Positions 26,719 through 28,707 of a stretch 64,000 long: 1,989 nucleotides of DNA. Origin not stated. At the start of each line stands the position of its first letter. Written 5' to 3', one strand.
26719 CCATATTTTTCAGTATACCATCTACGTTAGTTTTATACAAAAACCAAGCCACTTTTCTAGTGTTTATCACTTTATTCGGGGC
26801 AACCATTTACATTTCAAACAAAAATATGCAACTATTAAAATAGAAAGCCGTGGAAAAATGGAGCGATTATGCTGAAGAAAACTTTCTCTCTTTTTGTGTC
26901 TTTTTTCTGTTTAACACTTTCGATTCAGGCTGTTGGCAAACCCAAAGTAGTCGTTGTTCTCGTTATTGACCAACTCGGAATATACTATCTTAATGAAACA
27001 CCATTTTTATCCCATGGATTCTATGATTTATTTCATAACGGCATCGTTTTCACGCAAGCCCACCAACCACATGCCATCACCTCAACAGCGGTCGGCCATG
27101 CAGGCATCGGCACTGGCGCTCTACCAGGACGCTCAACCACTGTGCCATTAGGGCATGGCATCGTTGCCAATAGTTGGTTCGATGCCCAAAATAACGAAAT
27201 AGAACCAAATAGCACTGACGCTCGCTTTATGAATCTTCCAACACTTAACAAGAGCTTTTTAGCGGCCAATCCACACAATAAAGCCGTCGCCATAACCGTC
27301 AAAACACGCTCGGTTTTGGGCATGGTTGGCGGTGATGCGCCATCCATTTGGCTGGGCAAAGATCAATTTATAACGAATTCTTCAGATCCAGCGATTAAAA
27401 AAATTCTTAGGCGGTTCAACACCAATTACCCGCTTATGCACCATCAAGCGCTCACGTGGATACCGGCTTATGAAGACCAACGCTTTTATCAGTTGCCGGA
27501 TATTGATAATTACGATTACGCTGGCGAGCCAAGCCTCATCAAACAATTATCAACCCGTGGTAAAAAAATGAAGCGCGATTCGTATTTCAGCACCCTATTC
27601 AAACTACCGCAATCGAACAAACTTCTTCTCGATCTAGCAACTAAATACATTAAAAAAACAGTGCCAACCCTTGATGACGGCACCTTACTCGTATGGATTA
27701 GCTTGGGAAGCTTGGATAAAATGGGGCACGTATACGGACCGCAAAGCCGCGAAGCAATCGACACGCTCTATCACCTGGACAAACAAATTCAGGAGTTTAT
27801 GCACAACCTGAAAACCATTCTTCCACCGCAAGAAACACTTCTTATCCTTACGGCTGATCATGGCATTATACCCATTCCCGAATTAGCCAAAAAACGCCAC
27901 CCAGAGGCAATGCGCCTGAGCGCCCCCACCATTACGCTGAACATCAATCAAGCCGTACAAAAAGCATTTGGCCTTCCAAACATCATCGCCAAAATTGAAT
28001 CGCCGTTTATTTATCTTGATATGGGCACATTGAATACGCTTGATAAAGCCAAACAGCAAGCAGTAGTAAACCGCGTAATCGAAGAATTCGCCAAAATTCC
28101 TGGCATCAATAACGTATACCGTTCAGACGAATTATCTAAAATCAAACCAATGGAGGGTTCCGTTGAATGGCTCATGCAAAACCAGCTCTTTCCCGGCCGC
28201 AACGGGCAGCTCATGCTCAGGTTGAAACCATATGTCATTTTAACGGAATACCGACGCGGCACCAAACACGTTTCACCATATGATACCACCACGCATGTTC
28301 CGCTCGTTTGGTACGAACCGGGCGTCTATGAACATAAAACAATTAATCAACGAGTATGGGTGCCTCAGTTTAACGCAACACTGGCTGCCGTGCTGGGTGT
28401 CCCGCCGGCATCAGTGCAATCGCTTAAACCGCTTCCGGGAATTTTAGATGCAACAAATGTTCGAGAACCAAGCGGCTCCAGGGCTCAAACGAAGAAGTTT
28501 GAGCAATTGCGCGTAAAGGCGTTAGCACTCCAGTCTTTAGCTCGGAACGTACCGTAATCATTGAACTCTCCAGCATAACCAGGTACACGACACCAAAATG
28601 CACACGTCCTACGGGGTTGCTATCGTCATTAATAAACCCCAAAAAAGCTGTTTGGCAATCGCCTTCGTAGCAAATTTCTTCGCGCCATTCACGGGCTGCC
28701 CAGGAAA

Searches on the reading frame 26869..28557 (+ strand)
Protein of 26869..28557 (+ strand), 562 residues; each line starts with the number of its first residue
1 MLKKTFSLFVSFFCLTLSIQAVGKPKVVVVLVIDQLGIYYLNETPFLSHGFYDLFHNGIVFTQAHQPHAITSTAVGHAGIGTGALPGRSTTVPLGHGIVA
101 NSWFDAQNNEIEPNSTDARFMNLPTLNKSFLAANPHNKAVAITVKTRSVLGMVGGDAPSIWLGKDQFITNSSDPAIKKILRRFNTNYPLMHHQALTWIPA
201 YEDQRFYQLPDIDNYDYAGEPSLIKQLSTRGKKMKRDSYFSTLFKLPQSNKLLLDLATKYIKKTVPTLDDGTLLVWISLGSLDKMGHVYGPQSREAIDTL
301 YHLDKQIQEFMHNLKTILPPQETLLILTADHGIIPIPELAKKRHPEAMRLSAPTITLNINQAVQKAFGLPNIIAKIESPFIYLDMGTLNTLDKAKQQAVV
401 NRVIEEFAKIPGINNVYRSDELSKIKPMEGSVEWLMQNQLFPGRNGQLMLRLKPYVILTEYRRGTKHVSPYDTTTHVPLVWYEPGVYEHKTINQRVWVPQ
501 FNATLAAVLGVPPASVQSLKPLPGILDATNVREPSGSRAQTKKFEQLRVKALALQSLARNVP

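Call 76: search_protein_families(library=pfam, proteins=[window:26869-28557:+], max_evalue=0.001)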
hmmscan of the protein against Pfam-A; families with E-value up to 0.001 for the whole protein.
window:26869-28557:+ (562 aa): 2 families
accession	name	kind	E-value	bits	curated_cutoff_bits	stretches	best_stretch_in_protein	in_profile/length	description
PF01663.27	Phosphodiest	-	1.4e-24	87.7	23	1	28-465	1-330/342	Type I phosphodiesterase / nucleotide pyrophosphatase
PF00884.28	Sulfatase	-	2.5e-06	27.5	25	0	294-334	204-244/301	Sulfatase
